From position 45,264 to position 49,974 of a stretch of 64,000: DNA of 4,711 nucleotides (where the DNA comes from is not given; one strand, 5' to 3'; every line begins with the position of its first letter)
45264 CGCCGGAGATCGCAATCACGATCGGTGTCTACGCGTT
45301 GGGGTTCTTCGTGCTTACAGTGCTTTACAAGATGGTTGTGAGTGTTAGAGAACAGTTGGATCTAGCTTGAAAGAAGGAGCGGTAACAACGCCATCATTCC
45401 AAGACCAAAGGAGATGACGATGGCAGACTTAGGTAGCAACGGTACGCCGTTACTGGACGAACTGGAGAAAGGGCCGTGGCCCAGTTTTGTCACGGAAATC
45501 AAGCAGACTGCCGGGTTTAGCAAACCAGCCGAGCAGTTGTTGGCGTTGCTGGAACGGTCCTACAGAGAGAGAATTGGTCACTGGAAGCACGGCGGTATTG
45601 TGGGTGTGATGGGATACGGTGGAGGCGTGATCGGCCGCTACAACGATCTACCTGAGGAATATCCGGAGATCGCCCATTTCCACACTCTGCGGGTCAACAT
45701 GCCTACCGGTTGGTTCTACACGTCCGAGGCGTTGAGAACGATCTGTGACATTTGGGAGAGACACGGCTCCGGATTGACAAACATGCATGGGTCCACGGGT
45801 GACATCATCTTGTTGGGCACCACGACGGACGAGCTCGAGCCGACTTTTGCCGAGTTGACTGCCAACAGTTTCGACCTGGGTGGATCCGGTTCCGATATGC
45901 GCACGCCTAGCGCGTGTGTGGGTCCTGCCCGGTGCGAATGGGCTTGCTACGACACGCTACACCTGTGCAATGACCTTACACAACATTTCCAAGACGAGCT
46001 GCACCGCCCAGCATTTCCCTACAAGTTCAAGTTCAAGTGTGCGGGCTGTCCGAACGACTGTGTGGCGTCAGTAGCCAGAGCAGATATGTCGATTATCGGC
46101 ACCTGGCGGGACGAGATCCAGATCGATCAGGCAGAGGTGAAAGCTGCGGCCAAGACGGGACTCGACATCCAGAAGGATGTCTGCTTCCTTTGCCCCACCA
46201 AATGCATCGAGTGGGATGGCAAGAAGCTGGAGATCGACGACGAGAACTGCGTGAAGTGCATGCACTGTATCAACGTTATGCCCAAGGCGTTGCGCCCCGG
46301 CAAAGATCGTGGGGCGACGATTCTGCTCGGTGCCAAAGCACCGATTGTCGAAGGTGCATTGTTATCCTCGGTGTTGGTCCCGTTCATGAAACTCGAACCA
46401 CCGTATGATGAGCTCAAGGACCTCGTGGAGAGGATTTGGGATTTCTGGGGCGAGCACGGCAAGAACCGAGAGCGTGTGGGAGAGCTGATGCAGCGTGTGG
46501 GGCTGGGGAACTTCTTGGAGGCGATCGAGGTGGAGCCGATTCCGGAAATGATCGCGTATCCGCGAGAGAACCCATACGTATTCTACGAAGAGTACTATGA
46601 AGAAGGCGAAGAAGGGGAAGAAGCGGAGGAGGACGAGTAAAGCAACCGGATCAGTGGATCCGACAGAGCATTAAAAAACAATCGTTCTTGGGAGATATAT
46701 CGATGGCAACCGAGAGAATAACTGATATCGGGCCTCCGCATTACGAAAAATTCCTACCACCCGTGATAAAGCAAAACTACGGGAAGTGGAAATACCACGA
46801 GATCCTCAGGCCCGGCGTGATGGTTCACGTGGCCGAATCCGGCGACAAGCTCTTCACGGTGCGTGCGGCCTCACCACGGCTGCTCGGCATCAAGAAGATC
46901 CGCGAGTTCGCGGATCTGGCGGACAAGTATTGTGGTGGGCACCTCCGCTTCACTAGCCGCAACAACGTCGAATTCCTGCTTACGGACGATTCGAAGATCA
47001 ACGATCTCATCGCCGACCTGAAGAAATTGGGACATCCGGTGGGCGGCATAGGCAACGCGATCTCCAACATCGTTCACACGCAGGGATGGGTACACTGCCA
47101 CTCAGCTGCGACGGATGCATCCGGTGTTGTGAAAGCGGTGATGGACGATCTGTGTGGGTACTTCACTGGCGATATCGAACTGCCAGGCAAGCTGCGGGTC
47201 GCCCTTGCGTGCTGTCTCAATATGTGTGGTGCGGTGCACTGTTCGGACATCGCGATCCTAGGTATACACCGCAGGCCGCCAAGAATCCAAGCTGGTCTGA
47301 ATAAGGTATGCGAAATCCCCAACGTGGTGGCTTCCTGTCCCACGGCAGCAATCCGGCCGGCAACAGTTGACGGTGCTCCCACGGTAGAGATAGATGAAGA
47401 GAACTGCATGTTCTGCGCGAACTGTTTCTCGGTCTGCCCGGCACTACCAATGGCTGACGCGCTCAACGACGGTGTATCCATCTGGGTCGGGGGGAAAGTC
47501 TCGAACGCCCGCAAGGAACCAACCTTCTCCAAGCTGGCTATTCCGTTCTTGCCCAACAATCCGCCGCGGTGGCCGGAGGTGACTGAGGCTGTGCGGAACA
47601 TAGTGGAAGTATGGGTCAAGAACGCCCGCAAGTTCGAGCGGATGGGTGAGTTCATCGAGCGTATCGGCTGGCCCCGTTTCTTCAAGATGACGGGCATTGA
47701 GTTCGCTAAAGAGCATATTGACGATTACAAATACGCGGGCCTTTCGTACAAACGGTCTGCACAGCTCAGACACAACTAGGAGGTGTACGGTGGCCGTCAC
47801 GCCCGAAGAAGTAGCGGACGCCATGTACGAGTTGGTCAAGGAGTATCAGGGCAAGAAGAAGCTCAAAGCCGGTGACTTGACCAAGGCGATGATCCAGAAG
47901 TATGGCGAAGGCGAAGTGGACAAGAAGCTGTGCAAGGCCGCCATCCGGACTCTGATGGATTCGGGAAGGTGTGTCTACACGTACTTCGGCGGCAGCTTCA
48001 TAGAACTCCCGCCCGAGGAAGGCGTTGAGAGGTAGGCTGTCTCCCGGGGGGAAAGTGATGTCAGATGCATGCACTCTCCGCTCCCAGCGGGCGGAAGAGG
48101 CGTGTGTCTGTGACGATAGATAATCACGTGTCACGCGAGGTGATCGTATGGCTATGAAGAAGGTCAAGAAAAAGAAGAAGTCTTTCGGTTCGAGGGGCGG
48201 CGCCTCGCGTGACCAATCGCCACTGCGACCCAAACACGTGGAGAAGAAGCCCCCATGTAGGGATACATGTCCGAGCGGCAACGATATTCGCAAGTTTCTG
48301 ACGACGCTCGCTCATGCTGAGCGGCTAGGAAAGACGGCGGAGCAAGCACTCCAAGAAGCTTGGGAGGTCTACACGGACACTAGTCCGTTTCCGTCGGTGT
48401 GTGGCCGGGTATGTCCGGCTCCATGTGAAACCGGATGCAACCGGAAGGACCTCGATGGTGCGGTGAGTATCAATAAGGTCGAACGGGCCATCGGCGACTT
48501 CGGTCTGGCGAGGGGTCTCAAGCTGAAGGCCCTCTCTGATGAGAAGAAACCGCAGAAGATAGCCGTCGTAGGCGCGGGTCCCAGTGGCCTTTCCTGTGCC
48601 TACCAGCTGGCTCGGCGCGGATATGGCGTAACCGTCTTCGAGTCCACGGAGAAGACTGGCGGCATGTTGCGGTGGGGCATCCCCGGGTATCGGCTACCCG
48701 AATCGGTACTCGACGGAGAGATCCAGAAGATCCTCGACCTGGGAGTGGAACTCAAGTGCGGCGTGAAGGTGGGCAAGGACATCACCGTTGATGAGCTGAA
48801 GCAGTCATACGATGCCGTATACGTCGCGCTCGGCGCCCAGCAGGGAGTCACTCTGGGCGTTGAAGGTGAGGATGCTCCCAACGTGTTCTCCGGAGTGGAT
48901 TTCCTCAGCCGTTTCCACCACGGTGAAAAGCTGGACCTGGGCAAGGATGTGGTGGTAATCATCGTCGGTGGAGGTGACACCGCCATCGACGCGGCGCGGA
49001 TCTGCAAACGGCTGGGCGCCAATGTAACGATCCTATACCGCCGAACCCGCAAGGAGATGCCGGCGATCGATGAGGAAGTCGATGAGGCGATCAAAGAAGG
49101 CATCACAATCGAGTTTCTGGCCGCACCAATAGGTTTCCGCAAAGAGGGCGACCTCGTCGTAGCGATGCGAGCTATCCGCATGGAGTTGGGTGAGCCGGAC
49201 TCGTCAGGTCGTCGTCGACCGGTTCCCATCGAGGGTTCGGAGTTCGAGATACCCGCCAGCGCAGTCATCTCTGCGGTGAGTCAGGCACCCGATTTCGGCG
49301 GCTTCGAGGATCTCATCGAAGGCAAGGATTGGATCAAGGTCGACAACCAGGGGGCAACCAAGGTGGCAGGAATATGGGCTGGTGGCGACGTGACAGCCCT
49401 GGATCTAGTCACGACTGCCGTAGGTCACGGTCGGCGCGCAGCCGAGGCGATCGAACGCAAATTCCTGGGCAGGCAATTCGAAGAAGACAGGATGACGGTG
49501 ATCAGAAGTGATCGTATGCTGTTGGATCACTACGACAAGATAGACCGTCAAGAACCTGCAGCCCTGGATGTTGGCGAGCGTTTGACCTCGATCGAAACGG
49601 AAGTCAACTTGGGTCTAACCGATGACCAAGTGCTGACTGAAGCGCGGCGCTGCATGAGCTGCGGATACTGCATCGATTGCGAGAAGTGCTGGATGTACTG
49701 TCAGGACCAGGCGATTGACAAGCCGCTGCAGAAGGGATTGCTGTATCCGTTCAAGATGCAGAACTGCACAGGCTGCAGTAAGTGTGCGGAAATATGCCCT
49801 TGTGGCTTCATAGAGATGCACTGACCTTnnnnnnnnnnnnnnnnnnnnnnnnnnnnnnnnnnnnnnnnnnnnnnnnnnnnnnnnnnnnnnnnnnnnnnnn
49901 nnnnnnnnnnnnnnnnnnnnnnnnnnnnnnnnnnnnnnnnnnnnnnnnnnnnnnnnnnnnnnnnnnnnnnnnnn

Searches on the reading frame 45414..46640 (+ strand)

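Call 50: search_protein_families(library=ncbifam, proteins=[window:45414-46640:+], max_evalue=0.00001)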
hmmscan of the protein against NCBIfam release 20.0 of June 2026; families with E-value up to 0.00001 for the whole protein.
window:45414-46640:+ (408 aa): 6 families
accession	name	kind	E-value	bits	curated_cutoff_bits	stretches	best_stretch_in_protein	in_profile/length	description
TIGR02064.1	dsrA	equivalog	2.9e-172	573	392.85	1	14-400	1-395/402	dissimilatory-type sulfite reductase subunit alpha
TIGR02066.1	dsrB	equivalog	2e-33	115.8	341.5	1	101-389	40-329/341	dissimilatory-type sulfite reductase subunit beta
TIGR02912.1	sulfite_red_C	equivalog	9e-12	44.6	324.1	1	138-291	74-215/314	sulfite reductase subunit C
TIGR02374.1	nitri_red_nirB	equivalog_domain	2.9e-07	29.3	578.35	1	102-230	571-693/794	nitrite reductase large subunit NirB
NF007125.0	PRK09566.1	equivalog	2.6e-06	26.2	594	1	94-251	326-478/513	ferredoxin--nitrite reductase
NF011565.0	PRK14989.1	subfamily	8.6e-06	24.1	883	0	102-230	576-698/847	nitrite reductase large subunit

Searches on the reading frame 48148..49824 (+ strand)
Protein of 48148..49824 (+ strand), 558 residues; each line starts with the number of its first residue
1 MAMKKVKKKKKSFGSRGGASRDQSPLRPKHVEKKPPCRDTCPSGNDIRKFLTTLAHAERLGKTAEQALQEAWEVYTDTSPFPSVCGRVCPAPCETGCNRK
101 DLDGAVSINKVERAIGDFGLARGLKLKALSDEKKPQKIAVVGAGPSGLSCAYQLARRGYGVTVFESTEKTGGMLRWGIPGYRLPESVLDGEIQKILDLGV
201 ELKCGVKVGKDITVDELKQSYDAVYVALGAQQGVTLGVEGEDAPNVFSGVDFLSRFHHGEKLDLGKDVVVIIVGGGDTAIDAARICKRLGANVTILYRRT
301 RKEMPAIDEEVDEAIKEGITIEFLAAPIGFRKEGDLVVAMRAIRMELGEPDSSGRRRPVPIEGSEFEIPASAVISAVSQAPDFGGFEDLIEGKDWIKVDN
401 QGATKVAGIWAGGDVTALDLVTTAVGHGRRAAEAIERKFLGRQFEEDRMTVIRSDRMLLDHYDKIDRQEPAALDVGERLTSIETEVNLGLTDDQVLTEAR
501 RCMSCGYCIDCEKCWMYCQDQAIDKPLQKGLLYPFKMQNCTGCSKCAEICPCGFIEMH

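Call 50: search_protein_families(library=ncbifam, proteins=[window:48148-49824:+], max_evalue=0.00001)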
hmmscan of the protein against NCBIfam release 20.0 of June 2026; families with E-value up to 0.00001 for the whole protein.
window:48148-49824:+ (558 aa): 60 families (the best 25 are shown)
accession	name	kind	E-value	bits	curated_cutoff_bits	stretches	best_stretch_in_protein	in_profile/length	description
NF009410.0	PRK12771.1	subfamily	4.6e-173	576.8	516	1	18-557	31-562/566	NAD(P)-binding protein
NF009454.0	PRK12814.1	equivalog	1.2e-123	413.8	916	1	35-515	102-581/657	putative NADPH-dependent glutamate synthase small subunit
NF009414.0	PRK12778.1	equivalog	1.4e-105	354.2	1103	1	33-438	335-748/752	bifunctional dihydroorotate dehydrogenase B NAD binding subunit/NADPH-dependent glutamate synthase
TIGR01316.1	gltA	equivalog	7.4e-97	325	471.75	1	33-436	34-446/449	NADPH-dependent glutamate synthase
TIGR03315.1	Se_ygfK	equivalog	2.2e-86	290.2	835.3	1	35-551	445-934/1012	putative selenate reductase subunit YgfK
TIGR01318.1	gltD_gamma_fam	subfamily_domain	1.1e-83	281.3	482.95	1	35-436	48-462/467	glutamate synthase, small subunit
NF009408.0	PRK12769.1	equivalog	2.5e-79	267.1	1003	1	31-437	230-649/659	formate-dependent uric acid utilization protein AegA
NF010590.0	PRK13984.1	equivalog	4.5e-77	259.6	946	1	35-438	196-605/611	putative oxidoreductase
NF009413.0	PRK12775.1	equivalog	1e-71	242.1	1895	1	34-436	338-751/1006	putative trifunctional 2-polyprenylphenol hydroxylase/glutamate synthase subunit beta/ferritin domain-containing protein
NF009451.0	PRK12809.1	equivalog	8.8e-68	229.1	1154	1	33-435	215-630/639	formate-dependent uric acid utilization protein YgfT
NF009415.0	PRK12779.1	equivalog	1.7e-63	214.9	1519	1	60-437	224-624/944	putative bifunctional glutamate synthase subunit beta/2-polyprenylphenol hydroxylase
NF009409.0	PRK12770.1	subfamily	4.7e-60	203.6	343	1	131-443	14-353/360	putative glutamate synthase subunit beta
TIGR01317.1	GOGAT_sm_gam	subfamily_domain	5.8e-57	193.6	447.7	1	66-441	74-480/485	glutamate synthase small subunit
NF045663.1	diclust_near_Sec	equivalog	4.8e-50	170.4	530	1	32-282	15-250/759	pyridine nucleotide-disulfide oxidoreductase/dicluster-binding protein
NF045599.1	bili_reduct_long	exception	5.5e-18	64.5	750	1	129-323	375-555/641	bilirubin reductase, long form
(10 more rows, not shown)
